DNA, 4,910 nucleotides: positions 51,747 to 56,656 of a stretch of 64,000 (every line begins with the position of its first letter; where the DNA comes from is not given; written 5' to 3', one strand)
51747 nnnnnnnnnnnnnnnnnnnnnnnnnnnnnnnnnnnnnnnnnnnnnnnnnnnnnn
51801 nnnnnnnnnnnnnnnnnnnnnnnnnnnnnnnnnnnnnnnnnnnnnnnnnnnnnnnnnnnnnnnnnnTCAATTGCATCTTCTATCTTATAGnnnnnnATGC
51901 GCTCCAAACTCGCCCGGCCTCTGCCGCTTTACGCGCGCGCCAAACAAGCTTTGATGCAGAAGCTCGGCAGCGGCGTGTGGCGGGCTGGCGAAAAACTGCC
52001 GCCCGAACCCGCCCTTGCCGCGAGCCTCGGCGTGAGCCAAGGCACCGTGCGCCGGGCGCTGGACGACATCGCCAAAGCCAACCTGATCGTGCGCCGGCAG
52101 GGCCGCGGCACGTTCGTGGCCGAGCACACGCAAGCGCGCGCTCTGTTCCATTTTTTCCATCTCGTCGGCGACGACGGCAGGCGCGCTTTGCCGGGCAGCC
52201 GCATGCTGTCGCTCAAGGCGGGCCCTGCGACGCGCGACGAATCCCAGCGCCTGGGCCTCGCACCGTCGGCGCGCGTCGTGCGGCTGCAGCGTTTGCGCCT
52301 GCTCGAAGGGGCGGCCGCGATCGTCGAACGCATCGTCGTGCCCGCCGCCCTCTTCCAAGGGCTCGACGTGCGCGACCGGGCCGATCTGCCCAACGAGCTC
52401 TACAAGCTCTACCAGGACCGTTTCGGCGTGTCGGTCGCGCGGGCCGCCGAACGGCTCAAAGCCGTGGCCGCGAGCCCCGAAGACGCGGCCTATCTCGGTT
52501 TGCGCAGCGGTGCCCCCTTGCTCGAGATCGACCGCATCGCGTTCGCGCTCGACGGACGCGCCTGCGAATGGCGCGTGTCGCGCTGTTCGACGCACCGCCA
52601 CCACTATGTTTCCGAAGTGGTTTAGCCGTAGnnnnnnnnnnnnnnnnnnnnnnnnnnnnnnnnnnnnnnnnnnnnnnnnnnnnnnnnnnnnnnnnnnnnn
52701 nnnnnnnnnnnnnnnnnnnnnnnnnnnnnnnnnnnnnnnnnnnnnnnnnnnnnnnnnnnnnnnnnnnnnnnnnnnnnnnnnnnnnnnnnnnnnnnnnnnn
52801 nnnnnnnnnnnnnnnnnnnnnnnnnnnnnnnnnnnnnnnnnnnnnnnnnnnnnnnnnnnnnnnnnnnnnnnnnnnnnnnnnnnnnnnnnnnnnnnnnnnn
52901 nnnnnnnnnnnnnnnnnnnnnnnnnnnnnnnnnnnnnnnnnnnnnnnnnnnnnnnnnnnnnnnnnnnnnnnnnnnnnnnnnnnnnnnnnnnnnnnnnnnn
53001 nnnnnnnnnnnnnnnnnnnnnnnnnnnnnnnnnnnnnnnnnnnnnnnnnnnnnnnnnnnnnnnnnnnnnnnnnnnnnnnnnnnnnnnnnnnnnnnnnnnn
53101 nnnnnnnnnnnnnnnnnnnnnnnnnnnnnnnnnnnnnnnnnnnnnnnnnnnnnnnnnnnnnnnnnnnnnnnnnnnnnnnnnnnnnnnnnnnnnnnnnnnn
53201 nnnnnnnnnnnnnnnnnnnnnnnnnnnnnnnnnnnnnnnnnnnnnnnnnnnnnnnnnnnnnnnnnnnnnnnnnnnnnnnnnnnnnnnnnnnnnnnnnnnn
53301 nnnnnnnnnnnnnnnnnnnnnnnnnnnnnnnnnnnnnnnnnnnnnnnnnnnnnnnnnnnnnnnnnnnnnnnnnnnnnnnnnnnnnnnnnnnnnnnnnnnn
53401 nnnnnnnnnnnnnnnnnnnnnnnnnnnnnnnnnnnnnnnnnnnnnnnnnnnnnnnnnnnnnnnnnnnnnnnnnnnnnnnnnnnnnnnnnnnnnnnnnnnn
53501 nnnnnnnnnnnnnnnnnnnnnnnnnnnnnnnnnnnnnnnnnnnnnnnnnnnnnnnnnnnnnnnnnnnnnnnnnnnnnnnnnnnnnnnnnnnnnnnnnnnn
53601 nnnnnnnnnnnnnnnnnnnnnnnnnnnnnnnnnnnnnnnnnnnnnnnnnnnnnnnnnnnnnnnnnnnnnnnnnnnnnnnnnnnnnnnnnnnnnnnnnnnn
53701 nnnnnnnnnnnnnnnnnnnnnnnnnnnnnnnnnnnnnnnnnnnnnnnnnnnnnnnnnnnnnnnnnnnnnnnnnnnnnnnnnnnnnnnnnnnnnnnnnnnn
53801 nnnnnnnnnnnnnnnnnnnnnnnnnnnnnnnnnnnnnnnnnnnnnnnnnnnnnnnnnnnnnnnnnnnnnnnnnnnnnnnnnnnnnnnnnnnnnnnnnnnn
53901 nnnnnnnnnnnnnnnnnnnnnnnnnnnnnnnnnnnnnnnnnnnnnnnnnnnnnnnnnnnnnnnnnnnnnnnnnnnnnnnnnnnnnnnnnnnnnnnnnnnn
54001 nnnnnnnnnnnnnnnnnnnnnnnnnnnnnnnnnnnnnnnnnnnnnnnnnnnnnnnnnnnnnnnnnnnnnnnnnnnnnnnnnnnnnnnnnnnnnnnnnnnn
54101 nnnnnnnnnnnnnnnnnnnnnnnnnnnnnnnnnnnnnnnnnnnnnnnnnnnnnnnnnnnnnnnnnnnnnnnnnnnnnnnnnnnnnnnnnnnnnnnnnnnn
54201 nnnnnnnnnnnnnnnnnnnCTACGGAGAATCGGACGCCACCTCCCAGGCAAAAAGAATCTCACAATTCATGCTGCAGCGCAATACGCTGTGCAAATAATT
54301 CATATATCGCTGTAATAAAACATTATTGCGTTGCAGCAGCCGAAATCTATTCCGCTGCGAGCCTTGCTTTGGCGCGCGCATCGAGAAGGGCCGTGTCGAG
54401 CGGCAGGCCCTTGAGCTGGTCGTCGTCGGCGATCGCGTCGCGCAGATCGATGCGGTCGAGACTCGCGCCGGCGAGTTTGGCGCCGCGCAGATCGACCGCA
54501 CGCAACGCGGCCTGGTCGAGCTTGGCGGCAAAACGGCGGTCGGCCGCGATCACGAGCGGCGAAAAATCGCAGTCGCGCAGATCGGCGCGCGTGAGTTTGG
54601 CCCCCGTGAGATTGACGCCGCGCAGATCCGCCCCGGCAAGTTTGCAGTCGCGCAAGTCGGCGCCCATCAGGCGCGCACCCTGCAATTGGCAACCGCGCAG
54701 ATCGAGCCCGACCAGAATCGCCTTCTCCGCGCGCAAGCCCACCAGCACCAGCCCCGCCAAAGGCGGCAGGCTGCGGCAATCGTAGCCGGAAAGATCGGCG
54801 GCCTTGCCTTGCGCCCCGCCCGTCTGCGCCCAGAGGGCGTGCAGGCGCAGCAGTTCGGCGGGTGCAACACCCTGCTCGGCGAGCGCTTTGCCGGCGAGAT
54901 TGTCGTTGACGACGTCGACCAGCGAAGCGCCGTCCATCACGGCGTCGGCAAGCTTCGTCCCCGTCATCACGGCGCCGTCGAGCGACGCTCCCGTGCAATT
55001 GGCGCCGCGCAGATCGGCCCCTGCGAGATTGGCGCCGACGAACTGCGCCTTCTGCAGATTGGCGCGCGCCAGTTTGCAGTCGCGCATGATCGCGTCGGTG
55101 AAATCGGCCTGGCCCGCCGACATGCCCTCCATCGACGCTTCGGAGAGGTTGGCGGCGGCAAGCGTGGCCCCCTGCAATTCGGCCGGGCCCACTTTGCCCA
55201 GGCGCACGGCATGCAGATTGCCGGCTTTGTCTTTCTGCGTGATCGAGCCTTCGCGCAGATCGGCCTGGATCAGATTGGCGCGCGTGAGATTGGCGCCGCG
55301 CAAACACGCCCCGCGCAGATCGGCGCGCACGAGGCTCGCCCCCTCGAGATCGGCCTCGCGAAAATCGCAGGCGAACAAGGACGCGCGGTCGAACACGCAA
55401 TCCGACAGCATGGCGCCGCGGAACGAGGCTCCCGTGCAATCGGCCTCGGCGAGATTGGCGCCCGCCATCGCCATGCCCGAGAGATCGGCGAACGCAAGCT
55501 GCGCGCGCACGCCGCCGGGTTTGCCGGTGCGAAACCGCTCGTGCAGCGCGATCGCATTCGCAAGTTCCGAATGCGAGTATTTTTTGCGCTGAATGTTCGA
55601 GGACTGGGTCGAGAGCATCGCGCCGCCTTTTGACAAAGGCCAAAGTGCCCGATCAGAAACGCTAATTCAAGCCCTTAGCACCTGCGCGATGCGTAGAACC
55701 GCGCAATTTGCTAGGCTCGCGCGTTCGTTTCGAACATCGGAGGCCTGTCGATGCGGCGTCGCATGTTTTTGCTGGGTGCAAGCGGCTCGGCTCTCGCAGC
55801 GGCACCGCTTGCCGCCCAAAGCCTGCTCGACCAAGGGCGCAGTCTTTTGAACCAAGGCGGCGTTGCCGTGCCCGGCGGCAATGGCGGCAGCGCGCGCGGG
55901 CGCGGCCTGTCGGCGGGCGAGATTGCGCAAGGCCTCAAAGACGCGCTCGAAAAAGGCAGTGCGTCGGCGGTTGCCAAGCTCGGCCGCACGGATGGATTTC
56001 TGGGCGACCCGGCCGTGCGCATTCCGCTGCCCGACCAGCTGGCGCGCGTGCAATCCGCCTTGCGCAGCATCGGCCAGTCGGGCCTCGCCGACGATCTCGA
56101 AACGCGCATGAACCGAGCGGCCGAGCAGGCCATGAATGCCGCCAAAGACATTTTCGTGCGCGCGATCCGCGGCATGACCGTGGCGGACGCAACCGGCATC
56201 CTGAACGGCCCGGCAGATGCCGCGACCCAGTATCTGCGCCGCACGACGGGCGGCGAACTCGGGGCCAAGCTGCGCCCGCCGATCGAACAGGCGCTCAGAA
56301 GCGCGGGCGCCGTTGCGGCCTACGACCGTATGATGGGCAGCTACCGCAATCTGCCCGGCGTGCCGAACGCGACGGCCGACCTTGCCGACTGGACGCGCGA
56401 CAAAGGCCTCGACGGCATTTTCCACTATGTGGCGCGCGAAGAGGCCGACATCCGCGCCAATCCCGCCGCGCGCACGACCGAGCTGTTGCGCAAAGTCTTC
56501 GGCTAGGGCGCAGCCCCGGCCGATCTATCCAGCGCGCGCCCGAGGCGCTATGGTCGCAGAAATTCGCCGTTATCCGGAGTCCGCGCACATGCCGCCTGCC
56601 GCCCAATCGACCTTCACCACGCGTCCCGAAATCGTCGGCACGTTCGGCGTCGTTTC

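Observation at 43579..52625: Eight-gene translationally coupled operon joining sulfolactate-lyase-like enzymes to CoA-ester enzymes, under a divergent HutC regulator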

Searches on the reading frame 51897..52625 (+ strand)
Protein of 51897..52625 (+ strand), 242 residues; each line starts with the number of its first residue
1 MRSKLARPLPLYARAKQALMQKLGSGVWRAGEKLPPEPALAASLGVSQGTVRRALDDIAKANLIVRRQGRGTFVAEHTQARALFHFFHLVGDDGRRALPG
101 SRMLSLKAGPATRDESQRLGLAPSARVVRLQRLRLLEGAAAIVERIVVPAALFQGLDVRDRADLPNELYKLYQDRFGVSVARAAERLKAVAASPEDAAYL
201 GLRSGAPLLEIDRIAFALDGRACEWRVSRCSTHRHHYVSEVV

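Call 5: search_protein_families(library=pfam, proteins=[window:51897-52625:+], max_evalue=0.01)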
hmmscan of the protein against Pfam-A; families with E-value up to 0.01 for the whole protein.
window:51897-52625:+ (242 aa): 5 families
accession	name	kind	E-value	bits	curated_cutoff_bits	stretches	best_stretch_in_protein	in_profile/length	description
PF07702.18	UTRA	-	1.2e-32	113.1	23.8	1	99-235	6-140/141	UTRA domain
PF00392.27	GntR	-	3.5e-19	68.6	27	1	11-74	1-64/64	Bacterial regulatory proteins, gntR family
PF08220.18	HTH_DeoR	-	0.00025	21.2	21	1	40-72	20-52/57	DeoR-like helix-turn-helix domain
PF25213.1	HVO_A0261_N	-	0.00074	19.8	35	1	39-70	29-60/86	HVO_A0261 N-terminal domain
PF14502.12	HTH_41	-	0.0013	18.6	25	1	29-74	1-48/48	Helix-turn-helix domain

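Call 6: search_protein_families(library=ncbifam, proteins=[window:51897-52625:+], max_evalue=0.01)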
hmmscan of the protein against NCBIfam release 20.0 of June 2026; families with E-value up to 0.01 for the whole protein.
window:51897-52625:+ (242 aa): 27 families (the best 25 are shown)
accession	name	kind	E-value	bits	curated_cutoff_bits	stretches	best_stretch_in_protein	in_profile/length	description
TIGR02018.2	his_ut_repres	equivalog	9e-29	100.5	220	1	12-217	1-203/226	histidine utilization transcriptional repressor HutC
NF008491.0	PRK11402.1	subfamily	6.3e-27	94.6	269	1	10-223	11-222/243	GntR family transcriptional regulator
TIGR02325.1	C_P_lyase_phnF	equivalog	1.8e-26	93.1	156.8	1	12-238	10-235/238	phosphonate metabolism transcriptional regulator PhnF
TIGR03337.1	phnR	equivalog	1.6e-23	83.6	296.75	1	12-224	3-213/231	phosphonate utilization transcriptional regulator PhnR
NF041547.1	GntR_LSA1692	equivalog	7.4e-21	74.8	275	1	11-221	2-210/233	GntR family transcriptional regulator, LSA1692 subfamily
NF052441.1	TransRegRv0792c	equivalog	1.3e-19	70.5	400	1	29-234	35-239/260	Rv0792c family HTH-type transcriptional regulator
TIGR02404.1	trehalos_R_Bsub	equivalog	2.7e-17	63.2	211.95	1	16-238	6-228/233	trehalose operon repressor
NF011575.0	PRK14999.1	equivalog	8.5e-17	61.2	424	1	6-91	8-93/241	histidine utilization repressor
NF007292.0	PRK09764.1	equivalog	1.1e-15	57.4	281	1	9-229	4-222/240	GntR family transcriptional regulator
NF052282.1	PLP_TF_PdxR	equivalog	2.9e-12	46.4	320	1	10-80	1-71/448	MocR-like pyridoxine biosynthesis transcription factor PdxR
NF007486.0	PRK10079.1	equivalog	5.1e-12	46.1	363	1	18-216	20-215/241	phosphonate metabolism transcriptional regulator PhnF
NF052286.1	ecto_TF_EhuR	exception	1.5e-11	43.6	480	1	4-81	7-82/458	MocR-like ectoine utilization transcription factor EhuR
NF007001.0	PRK09464.1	equivalog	6.1e-10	39.1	330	1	18-78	18-78/254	pyruvate dehydrogenase complex transcriptional repressor PdhR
NF007741.0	PRK10421.1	equivalog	5.6e-09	35.8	311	1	28-78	25-75/262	transcriptional regulator LldR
NF047563.1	modulin_PmtR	equivalog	1.7e-08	34.5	200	1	9-79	11-81/125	PSM export ABC transporter transcriptional regulator PmtR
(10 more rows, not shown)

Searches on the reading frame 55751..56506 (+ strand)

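Call 7: search_protein_families(library=pfam, proteins=[window:55751-56506:+], max_evalue=0.001)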
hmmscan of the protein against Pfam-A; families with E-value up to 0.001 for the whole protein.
window:55751-56506:+ (251 aa): 1 family
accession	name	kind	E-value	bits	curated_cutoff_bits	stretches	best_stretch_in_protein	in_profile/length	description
PF13852.11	DUF4197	-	3.4e-71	239.4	24.9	1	53-251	2-199/199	Protein of unknown function (DUF4197)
